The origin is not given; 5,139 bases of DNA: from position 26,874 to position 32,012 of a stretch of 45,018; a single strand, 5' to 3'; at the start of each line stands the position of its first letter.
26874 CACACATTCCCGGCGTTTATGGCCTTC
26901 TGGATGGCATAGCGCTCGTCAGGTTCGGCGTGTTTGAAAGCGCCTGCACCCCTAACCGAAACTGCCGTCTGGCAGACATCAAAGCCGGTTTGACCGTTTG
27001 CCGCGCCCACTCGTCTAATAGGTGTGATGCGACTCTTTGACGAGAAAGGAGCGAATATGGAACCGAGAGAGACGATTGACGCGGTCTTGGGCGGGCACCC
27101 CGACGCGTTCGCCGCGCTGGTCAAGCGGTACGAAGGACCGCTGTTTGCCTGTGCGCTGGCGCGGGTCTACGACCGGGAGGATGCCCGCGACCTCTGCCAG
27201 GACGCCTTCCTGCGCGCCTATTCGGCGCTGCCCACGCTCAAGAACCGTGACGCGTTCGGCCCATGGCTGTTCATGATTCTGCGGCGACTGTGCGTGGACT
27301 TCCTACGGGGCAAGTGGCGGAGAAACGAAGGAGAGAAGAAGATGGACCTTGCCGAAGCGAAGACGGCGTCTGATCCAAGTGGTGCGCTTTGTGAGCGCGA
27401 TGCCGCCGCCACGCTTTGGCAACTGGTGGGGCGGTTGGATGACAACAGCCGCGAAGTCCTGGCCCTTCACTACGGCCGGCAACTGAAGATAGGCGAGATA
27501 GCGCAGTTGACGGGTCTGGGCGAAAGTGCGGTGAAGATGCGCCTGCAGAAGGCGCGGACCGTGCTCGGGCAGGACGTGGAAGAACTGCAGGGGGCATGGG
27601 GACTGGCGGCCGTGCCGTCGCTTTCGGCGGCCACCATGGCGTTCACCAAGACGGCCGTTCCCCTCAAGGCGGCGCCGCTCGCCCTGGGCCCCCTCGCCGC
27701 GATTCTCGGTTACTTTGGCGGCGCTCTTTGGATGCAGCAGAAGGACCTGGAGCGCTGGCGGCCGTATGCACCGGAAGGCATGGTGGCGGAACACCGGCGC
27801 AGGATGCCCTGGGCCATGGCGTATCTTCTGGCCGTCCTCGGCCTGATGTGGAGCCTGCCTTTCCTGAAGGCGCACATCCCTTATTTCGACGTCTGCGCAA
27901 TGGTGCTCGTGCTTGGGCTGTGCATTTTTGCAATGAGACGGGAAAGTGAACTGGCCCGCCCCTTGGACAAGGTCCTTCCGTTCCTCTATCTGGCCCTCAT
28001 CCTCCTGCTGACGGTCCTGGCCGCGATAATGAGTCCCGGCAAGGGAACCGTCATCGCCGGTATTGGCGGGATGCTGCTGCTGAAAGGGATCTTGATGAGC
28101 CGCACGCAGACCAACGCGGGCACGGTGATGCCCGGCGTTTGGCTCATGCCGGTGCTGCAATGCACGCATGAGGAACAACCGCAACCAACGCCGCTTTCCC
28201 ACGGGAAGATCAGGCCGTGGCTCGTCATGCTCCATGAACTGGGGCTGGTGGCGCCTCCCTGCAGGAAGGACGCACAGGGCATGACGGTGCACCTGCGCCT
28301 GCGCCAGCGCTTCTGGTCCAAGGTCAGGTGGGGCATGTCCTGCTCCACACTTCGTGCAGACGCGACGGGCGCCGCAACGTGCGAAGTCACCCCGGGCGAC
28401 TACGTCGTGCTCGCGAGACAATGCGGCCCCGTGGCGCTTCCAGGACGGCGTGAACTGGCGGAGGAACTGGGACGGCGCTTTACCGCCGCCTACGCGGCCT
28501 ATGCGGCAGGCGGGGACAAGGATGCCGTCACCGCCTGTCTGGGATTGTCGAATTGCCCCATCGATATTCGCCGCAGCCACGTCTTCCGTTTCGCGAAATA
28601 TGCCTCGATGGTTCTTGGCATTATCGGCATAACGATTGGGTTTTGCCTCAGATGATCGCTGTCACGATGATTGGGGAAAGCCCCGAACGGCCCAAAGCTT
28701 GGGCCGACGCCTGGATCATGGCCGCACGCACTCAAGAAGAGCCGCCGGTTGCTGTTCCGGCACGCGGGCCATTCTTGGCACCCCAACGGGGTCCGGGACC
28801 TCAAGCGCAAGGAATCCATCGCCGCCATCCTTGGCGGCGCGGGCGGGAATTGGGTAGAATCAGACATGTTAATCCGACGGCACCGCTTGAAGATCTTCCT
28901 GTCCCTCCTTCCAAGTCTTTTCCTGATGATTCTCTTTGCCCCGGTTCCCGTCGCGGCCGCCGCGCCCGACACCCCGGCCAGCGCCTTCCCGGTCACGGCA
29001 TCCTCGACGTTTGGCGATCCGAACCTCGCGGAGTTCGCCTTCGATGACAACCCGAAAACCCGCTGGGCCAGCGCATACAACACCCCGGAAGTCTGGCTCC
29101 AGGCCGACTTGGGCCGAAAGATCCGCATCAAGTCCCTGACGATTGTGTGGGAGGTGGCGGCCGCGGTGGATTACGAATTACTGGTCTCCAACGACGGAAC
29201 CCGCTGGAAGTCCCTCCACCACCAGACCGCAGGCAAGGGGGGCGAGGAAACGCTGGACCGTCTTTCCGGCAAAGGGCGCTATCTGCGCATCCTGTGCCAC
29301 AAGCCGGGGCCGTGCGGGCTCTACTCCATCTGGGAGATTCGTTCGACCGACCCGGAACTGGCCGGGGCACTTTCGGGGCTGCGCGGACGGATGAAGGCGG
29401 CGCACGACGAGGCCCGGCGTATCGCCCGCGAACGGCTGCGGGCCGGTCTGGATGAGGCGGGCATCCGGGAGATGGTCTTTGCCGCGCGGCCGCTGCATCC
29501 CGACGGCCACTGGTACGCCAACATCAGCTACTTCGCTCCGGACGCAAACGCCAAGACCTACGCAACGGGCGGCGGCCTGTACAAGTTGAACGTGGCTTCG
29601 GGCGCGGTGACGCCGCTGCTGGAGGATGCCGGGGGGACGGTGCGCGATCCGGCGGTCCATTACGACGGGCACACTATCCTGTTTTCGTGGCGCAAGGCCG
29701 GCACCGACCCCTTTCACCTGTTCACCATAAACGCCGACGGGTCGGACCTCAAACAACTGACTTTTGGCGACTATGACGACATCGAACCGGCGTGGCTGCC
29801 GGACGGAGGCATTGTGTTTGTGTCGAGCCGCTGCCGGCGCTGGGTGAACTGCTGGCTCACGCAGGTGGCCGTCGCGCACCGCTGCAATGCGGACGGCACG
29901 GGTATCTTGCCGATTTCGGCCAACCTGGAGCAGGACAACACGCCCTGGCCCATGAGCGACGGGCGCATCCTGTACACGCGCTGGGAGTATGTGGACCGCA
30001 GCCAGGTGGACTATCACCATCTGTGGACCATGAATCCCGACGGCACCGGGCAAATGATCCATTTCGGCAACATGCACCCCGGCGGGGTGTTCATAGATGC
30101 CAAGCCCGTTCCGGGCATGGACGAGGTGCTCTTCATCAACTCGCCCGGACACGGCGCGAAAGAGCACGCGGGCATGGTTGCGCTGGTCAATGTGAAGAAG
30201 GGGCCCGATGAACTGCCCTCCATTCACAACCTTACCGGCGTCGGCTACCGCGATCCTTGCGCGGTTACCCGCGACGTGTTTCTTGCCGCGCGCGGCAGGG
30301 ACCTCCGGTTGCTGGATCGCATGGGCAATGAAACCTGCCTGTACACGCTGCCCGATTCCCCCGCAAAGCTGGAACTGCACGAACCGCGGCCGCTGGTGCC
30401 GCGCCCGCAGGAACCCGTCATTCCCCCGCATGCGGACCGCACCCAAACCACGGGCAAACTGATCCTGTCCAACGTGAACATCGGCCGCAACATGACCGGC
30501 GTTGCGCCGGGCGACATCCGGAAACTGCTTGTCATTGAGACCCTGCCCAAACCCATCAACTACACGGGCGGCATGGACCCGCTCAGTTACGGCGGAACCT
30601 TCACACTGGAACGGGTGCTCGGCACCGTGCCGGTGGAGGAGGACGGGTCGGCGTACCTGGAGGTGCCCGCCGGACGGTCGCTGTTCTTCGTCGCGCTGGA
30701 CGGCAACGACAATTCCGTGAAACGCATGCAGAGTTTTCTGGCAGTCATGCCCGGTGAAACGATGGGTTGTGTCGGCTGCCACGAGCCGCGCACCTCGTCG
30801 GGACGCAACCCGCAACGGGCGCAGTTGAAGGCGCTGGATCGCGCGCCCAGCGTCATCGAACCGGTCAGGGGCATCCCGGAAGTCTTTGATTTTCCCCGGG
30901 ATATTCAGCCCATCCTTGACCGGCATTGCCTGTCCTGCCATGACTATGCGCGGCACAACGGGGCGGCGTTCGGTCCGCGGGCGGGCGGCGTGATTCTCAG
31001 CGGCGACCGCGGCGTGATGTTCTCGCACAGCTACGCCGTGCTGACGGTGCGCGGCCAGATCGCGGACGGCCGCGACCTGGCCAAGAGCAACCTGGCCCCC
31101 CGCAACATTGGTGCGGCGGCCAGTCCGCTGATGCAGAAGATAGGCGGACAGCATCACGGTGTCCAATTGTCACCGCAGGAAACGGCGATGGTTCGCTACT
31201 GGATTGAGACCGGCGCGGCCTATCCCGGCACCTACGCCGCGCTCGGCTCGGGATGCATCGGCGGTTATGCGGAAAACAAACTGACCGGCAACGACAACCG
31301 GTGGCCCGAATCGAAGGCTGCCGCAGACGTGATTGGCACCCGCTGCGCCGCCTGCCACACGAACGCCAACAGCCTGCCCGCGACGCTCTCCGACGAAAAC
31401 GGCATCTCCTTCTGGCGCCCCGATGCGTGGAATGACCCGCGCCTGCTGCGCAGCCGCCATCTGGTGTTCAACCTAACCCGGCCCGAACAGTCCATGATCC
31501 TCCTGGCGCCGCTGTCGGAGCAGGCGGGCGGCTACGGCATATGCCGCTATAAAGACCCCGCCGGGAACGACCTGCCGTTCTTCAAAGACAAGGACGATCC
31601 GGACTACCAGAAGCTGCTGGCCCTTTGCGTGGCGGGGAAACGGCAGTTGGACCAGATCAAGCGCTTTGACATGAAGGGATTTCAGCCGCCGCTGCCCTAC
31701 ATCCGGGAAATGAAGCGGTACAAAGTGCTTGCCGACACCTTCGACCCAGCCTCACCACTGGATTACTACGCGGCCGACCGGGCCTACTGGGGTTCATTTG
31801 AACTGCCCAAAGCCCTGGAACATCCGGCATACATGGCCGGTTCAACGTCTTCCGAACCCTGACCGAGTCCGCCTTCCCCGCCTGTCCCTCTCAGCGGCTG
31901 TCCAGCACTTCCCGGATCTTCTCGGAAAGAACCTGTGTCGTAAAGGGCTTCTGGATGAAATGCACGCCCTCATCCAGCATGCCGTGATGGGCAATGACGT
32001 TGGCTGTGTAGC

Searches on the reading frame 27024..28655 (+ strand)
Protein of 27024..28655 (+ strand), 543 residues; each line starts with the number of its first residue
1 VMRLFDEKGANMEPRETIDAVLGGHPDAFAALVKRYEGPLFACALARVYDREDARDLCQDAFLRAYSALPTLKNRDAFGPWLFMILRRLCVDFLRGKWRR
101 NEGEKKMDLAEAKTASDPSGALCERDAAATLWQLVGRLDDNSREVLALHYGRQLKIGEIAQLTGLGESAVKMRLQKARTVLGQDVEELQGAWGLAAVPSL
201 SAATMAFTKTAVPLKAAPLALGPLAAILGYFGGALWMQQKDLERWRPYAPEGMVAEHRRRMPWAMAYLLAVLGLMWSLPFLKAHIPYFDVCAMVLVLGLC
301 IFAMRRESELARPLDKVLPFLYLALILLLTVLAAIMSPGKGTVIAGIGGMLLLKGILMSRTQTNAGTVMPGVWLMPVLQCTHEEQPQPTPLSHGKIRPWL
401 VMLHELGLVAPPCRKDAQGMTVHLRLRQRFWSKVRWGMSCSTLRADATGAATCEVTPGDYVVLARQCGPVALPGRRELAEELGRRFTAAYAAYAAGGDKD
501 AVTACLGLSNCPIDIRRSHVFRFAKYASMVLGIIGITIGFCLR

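Call 27: search_protein_families(library=pfam, proteins=[window:27024-28655:+], max_evalue=0.00001)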
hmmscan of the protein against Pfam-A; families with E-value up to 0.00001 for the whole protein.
window:27024-28655:+ (543 aa): 4 families
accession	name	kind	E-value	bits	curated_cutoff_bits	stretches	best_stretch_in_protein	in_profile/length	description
PF04542.20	Sigma70_r2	-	5e-15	55.5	24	1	32-100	1-71/71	Sigma-70 region 2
PF08281.18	Sigma70_r4_2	-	1.4e-08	34.7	25.7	1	131-179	4-52/54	Sigma-70, region 4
PF04545.22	Sigma70_r4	-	1.4e-06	28.1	24.1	1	136-180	3-47/50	Sigma-70, region 4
PF07638.17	Sigma70_ECF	-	1.7e-06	28.5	21.1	1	46-185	36-183/185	ECF sigma factor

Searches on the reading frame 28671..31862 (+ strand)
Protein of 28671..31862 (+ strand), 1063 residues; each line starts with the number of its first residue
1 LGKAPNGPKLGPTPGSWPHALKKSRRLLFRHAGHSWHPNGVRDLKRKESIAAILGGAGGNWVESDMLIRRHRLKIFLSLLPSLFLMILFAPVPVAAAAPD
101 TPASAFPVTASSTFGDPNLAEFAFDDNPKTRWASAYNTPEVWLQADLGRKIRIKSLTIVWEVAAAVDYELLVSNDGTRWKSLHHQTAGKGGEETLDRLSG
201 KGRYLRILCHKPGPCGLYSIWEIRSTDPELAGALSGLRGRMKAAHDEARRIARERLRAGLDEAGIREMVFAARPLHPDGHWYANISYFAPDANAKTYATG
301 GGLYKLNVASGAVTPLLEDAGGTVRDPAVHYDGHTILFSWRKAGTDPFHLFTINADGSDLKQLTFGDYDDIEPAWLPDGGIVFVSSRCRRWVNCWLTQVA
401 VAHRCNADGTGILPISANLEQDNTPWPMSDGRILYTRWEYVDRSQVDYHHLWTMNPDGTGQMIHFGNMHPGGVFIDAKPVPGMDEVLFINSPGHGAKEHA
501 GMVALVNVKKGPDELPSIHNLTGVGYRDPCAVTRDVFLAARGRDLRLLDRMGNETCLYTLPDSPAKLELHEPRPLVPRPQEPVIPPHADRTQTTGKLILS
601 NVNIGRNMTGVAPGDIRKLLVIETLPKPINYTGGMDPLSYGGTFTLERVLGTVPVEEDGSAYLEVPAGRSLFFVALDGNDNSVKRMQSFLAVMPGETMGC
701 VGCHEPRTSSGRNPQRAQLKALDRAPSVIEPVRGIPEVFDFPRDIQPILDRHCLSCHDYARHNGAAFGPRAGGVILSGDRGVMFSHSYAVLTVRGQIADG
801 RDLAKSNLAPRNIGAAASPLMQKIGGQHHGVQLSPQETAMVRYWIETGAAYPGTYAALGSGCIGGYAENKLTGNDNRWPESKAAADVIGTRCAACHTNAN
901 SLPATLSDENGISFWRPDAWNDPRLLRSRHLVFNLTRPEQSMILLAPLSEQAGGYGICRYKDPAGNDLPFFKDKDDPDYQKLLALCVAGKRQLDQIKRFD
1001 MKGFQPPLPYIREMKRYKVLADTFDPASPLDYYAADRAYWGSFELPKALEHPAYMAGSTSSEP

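Call 27: search_protein_families(library=pfam, proteins=[window:28671-31862:+], max_evalue=0.00001)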
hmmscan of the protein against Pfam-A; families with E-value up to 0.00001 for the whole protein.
window:28671-31862:+ (1063 aa): 3 families
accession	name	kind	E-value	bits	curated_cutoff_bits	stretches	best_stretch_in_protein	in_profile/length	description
PF18582.6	HZS_alpha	-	3.5e-19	69.6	26.6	1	641-705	28-98/98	Hydrazine synthase alpha subunit middle domain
PF00754.31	F5_F8_type_C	-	2.5e-17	63.6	28.2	1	108-218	2-122/127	F5/8 type C domain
PF22633.2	F5_F8_type_C_2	-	1.4e-14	54.9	27.8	1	123-207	2-91/91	NedA-like, galactose-binding domain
